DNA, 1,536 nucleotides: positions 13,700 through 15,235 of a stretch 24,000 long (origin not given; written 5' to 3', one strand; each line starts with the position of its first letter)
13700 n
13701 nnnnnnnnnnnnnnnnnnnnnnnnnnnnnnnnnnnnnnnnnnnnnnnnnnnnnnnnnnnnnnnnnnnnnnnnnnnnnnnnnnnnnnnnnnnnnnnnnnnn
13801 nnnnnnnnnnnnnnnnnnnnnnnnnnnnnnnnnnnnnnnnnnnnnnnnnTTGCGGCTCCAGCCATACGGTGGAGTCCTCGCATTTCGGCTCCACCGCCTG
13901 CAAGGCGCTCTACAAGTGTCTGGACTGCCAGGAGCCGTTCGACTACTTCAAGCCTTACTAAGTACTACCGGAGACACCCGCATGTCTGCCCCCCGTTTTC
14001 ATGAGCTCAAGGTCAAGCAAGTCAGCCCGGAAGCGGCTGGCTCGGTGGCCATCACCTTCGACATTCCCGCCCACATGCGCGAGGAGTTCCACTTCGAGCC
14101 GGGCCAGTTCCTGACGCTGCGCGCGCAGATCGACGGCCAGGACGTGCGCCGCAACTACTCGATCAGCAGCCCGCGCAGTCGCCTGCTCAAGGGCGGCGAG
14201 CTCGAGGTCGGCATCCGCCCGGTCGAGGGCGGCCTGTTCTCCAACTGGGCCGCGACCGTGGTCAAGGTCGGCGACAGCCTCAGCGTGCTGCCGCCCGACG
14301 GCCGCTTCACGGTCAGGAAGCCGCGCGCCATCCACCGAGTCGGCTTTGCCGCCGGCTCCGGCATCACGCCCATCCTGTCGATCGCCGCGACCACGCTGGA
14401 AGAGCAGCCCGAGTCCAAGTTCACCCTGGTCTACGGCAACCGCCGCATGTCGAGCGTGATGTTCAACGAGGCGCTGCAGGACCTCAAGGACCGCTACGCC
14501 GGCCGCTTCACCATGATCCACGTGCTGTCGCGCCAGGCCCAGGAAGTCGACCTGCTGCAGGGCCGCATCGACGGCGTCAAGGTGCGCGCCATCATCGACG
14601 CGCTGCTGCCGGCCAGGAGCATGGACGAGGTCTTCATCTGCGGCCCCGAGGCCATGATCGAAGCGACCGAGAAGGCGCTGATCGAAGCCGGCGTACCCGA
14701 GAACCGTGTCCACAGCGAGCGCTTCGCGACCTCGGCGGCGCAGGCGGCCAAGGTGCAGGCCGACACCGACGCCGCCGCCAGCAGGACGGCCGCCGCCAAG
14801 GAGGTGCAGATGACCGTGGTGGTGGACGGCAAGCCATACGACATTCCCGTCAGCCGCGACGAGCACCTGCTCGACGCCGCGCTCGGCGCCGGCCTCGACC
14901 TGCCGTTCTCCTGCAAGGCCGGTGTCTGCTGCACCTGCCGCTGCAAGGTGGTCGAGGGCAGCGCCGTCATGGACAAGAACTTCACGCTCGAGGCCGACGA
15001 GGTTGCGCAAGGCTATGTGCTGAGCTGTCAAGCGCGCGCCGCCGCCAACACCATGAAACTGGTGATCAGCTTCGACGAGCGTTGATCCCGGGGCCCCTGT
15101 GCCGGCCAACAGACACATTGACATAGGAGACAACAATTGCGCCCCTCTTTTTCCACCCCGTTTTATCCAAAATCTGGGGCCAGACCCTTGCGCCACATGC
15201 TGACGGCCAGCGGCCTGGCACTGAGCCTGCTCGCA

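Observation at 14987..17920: Penicillin G acylase gene is a 2.8-kb insertion into the paa operon, bracketed by a duplicated paaE 3' end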

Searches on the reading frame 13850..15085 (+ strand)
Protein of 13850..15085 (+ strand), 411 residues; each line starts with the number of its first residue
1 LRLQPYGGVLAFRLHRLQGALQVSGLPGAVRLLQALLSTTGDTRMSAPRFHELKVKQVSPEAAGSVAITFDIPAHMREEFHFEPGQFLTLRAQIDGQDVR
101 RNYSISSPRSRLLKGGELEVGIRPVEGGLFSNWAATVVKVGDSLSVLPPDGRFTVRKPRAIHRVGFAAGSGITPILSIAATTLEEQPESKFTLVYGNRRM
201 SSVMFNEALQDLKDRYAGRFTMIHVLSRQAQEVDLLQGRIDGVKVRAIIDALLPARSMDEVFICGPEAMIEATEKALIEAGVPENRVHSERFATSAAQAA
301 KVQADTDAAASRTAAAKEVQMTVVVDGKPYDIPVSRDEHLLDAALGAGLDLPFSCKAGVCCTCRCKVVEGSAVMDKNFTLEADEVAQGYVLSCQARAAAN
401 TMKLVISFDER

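Call 9: search_protein_families(library=ncbifam, proteins=[window:13850-15085:+])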
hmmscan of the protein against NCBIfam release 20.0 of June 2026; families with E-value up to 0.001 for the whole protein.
window:13850-15085:+ (411 aa): 19 families
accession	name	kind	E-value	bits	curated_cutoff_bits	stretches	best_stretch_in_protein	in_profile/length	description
TIGR02160.1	PA_CoA_Oxy5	hypoth_equivalog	7.4e-125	416.4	420.8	1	50-409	1-352/352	1,2-phenylacetyl-CoA epoxidase subunit PaaE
NF058606.1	GlBtMonoRdsGbcB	equivalog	2.4e-47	161.6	500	1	51-399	14-356/362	glycine betaine monooxygenase reductase subunit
NF007964.0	PRK10684.1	equivalog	1e-43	149.6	383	1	53-400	12-329/333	NADH oxidoreductase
NF040810.1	BenC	equivalog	1.3e-42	146.2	430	2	53-295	107-333/333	benzoate 1,2-dioxygenase electron transfer component BenC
NF045803.1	MethMoxFADbindMmoC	equivalog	8.4e-40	136.6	500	2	72-295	130-343/343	aromatic/alkene monooxygenase hydroxylase FAD-binding subunit MmoC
NF008822.0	PRK11872.1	equivalog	1.5e-33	116.2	402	2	53-296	109-339/341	anthranilate 1,2-dioxygenase electron transfer component AntC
NF009805.0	PRK13289.1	equivalog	1.9e-29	102.8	432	1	73-296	176-396/399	NO-inducible flavohemoprotein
NF004317.0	PRK05713.1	equivalog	1.3e-17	64.1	338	2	333-400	12-79/312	iron-sulfur-binding ferredoxin reductase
TIGR02008.1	fdx_plant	subfamily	3e-16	59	81.15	1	326-400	11-85/97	ferredoxin [2Fe-2S]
NF041393.1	Frdxn_Halo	equivalog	2.3e-14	53.3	150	1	332-407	40-116/128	ferredoxin Fer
NF005963.0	PRK08051.1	equivalog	9.7e-13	47.9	230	1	69-293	18-231/233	NAD(P)H-flavin reductase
TIGR01941.1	nqrF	equivalog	1.1e-12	47.6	295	2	125-288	237-399/405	NADH:ubiquinone reductase (Na(+)-transporting) subunit F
NF008178.0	PRK10926.1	equivalog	2.6e-12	46.5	390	1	81-279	30-227/248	ferredoxin--NADP(+) reductase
NF006220.0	PRK08345.1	subfamily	2.6e-09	36.7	395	1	74-288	35-247/294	cytochrome-c3 hydrogenase subunit gamma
NF040756.1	corr_regen_AcsV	exception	3.4e-08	32.3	800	1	331-401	10-81/632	corrinoid activation/regeneration protein AcsV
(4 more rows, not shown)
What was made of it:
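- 13982..15085 (+): paaE (367 aa, ATG 13982), intact. It is chimeric at its 3' end. NCBIfam PA_CoA_Oxy5: 416 bits against a cut-off of 421 (call 9).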

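Call 20: find_related_loci(query=window:13997-15085:+, collection=genome_contigs, flank=10000)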
Query window:13997-15085:+ (362 aa) in genome_contigs; peptide patterns used: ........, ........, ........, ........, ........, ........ (x = any residue, [..] = any of these).
600 stretches matched a pattern (row limit reached: there are more); 573 encode a relative of the query (tblastn E <= 1e-3); the best 80 are kept; 80 distinct loci.
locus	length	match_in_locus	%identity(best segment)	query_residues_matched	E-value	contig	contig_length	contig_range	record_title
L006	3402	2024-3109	94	1-362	0e+0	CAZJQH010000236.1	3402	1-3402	MAG TPA_asm: uncultured Chitinophaga sp. isolate binchicken_co367_85 genome assembly, contig: NODE_23477_length_3402_cov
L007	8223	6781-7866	92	1-362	0e+0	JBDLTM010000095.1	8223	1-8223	MAG: Pseudomonadota bacterium isolate lewisrun_2019_sw_WHONDRS-S19S_0014_A_bin.46 scaffold_0001926, whole genome shotgun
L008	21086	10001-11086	86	1-362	0e+0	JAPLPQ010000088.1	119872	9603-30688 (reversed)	MAG: Burkholderiales bacterium isolate LacPavin_0419_WC70S_MAG_67_14 LacPavin_0419_WC70S_scaffold_274707, whole genome s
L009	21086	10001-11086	88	1-362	0e+0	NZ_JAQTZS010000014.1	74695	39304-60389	MAG: Malikia sp. isolate STC_66 NODE_735_length_74695_cov_42.089972_Sandtown_C, whole genome shotgun sequence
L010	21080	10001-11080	84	1-362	0e+0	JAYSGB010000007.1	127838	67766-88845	MAG: Burkholderiaceae bacterium isolate ZZ2_ZZA25_bin.45 NODE_185_length_127838_cov_46.325959, whole genome shotgun sequ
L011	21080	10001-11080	84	1-362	0e+0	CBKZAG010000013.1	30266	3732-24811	MAG TPA_asm: uncultured Comamonadaceae bacterium isolate SRR29175775_binner13_Refined_12 genome assembly, contig: ERZ273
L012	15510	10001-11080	79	1-362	0e+0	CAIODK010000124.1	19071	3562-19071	MAG: uncultured Burkholderiales bacterium isolate LJ-5-9m_bin-0025 genome assembly, contig: bin-0025:124/373, whole geno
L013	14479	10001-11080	77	1-362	0e+0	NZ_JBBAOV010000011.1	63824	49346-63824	MAG: Limnohabitans sp. isolate EUL_150 ctg11-EUL_150, whole genome shotgun sequence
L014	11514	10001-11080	78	1-362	0e+0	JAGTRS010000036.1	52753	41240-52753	MAG: Proteobacteria bacterium isolate CTSoil_120 scaffold_218, whole genome shotgun sequence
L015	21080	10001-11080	78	1-362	0e+0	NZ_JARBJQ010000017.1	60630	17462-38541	Dechloromonas agitata strain DSM 13637 17, whole genome shotgun sequence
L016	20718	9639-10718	79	1-362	0e+0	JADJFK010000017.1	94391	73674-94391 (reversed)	MAG: Sulfuritalea sp. isolate Bjer_18-Q3-R1-45_MAXAC.014 tig00009282-10-944730, whole genome shotgun sequence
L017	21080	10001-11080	78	1-362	0e+0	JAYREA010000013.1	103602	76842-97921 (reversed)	MAG: Azonexus sp. isolate SH_SHASGE2bin.17 NODE_134_length_103602_cov_3.299986, whole genome shotgun sequence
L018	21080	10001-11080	77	1-362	0e+0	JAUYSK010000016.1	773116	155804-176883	MAG: Azonexus sp. isolate C8_concoct.bin.10 C8_k141_197713, whole genome shotgun sequence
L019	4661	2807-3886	77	1-362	0e+0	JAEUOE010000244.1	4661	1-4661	MAG: Dechloromonas sp. isolate new MAG-191 k141_1951700, whole genome shotgun sequence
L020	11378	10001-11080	77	1-362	0e+0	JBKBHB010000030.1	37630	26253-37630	MAG: Azonexus sp. isolate 21H_026.bin.50 NODE_1097_length_37630_cov_100.652537, whole genome shotgun sequence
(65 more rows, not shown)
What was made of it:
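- The window's paaE nests among the relatives (92-94% to L006/L007, 86-88% to L008/L009; call 20), so several losses are needed.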

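Call 36: find_homologous_proteins(query=window:13997-15082:+, max_evalue=1e-100)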
Query window:13997-15082:+ (362 aa): 3334 proteins with E <= 1e-100 among 8000 candidates; the best 120 are listed.
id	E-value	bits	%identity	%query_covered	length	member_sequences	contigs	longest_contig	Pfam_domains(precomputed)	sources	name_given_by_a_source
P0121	6.2e-218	741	92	100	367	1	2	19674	PF00111.33,PF00175.27,PF00970.31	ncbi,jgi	ncbi:MAG: hypothetical protein RLZZ555_1240 [Pseudomonadota bacterium]|jgi:ring-1,2-phenylacetyl-CoA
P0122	8.8e-218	740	92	100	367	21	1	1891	PF00111.33,PF00175.27,PF00970.31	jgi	jgi:ring-1,2-phenylacetyl-CoA epoxidase subunit PaaE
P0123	9.2e-213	724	91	100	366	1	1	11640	PF00111.33,PF00175.27,PF00970.31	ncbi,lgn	-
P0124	2.3e-212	722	91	100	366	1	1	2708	PF00111.33,PF00175.27,PF00970.31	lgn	-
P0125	1.2e-211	720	90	100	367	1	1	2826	PF00111.33,PF00175.27,PF00970.31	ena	-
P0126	4.9e-211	718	89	100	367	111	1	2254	PF00111.33,PF00175.27,PF00970.31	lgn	-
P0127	2.2e-210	716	89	100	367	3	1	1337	PF00111.33,PF00175.27,PF00970.31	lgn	-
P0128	5.0e-206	701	87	100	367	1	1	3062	PF00111.33,PF00175.27,PF00970.31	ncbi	-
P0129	4.5e-203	692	85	100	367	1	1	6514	PF00111.33,PF00175.27,PF00970.31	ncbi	-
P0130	1.1e-196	671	84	100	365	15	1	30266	PF00111.33,PF00175.27,PF00970.31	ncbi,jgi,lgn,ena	jgi:ring-1,2-phenylacetyl-CoA epoxidase subunit PaaE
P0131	1.7e-195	667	83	100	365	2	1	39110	PF00111.33,PF00175.27,PF00970.31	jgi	jgi:ring-1,2-phenylacetyl-CoA epoxidase subunit PaaE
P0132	1.5e-191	654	81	100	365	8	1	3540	PF00111.33,PF00175.27,PF00970.31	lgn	-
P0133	1.9e-190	650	80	100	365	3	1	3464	PF00111.33,PF00175.27,PF00970.31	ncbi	-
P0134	2.5e-189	647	80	100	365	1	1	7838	PF00111.33,PF00175.27,PF00970.31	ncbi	-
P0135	3.0e-189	646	81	100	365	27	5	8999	PF00111.33,PF00175.27,PF00970.31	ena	-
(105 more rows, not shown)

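Call 70: find_encoding_contigs(protein=window:13982-15085:+, flank=6000, max_places=6)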
Protein window:13982-15085:+ (367 aa): 1 contig read that carries it; 1 place shown.
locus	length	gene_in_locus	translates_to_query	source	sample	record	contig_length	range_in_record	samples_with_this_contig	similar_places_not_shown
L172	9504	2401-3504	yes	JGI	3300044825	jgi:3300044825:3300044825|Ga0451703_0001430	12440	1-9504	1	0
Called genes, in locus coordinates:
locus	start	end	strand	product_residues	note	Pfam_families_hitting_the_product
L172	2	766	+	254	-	?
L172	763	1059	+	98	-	PF06243:PaaB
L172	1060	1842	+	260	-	PF05138:PaaA_PaaC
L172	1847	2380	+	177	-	PF01883:FeS_assembly_P, PF23451:Zn_ribbon_PaaD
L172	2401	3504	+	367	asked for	PF00970:FAD_binding_6, PF00175:NAD_binding_1, PF00111:Fer2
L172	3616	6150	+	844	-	PF01804:Penicil_amidase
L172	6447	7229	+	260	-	PF00378:ECH_1, PF16113:ECH_2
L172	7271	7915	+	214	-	PF01810:LysE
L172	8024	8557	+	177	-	PF10099:RskA_C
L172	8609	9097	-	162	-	-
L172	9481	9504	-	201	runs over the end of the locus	PF13442:Cytochrome_CBB3 (faint)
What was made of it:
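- On paa (phenylacetyl-CoA) catabolic operon: PaaB is given by the gene table of the identical contig (call 70).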

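Call 74: find_encoding_contigs(protein=P0121, flank=5000, max_places=3)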
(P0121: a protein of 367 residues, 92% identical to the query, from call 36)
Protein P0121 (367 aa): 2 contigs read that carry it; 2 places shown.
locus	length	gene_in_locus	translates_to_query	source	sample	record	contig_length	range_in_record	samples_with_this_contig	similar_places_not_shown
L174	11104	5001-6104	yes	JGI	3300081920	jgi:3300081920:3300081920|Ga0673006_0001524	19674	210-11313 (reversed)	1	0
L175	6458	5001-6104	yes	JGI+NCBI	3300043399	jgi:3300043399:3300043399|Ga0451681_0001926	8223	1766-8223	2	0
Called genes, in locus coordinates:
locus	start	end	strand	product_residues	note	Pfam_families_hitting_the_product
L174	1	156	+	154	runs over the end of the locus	PF03061:4HBT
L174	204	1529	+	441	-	PF00501:AMP-binding, PF14535:AMP-binding_C_2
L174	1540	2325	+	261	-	PF00378:ECH_1, PF16113:ECH_2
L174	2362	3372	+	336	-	PF05138:PaaA_PaaC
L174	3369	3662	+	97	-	PF06243:PaaB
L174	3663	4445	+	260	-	PF05138:PaaA_PaaC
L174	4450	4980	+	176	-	PF01883:FeS_assembly_P, PF23451:Zn_ribbon_PaaD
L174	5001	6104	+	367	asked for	PF00970:FAD_binding_6, PF00175:NAD_binding_1, PF00111:Fer2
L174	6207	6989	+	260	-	PF00378:ECH_1, PF16113:ECH_2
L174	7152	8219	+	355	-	PF03480:DctP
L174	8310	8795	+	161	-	PF04290:DctQ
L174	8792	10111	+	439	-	PF06808:DctM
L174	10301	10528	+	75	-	-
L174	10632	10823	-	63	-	-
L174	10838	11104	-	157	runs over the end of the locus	?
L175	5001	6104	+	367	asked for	PF00970:FAD_binding_6, PF00175:NAD_binding_1, PF00111:Fer2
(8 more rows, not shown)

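Call 75: find_encoding_contigs(protein=P0123, flank=5000, max_places=3)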
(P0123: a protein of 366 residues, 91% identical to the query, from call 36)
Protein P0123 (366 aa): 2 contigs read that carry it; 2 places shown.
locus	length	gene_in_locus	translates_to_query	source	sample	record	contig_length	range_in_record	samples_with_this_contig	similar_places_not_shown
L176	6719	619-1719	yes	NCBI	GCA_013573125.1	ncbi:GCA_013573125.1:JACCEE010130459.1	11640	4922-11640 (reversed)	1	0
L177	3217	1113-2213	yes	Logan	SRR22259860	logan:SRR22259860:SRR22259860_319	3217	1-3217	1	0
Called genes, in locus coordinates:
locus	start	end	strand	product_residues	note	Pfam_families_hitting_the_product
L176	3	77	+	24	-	?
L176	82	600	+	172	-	PF01883:FeS_assembly_P, PF23451:Zn_ribbon_PaaD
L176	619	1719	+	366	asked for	PF00970:FAD_binding_6, PF00175:NAD_binding_1, PF00111:Fer2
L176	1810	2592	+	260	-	PF00378:ECH_1, PF16113:ECH_2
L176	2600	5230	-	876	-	PF02629:CoA_binding, PF13380:CoA_binding_2, PF00549:Ligase_CoA (faint), PF13607:Succ_CoA_lig, PF13549:ATP-grasp_5, PF00583:Acetyltransf_1, PF13302:Acetyltransf_3, PF13508:Acetyltransf_7 (weak)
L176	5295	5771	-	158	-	PF01047:MarR, PF12802:MarR_2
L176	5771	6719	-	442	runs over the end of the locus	PF06808:DctM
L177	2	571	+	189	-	?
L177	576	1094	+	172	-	PF01883:FeS_assembly_P, PF23451:Zn_ribbon_PaaD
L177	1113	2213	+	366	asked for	PF00970:FAD_binding_6, PF00175:NAD_binding_1, PF00111:Fer2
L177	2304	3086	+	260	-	PF00378:ECH_1, PF16113:ECH_2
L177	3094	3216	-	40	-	?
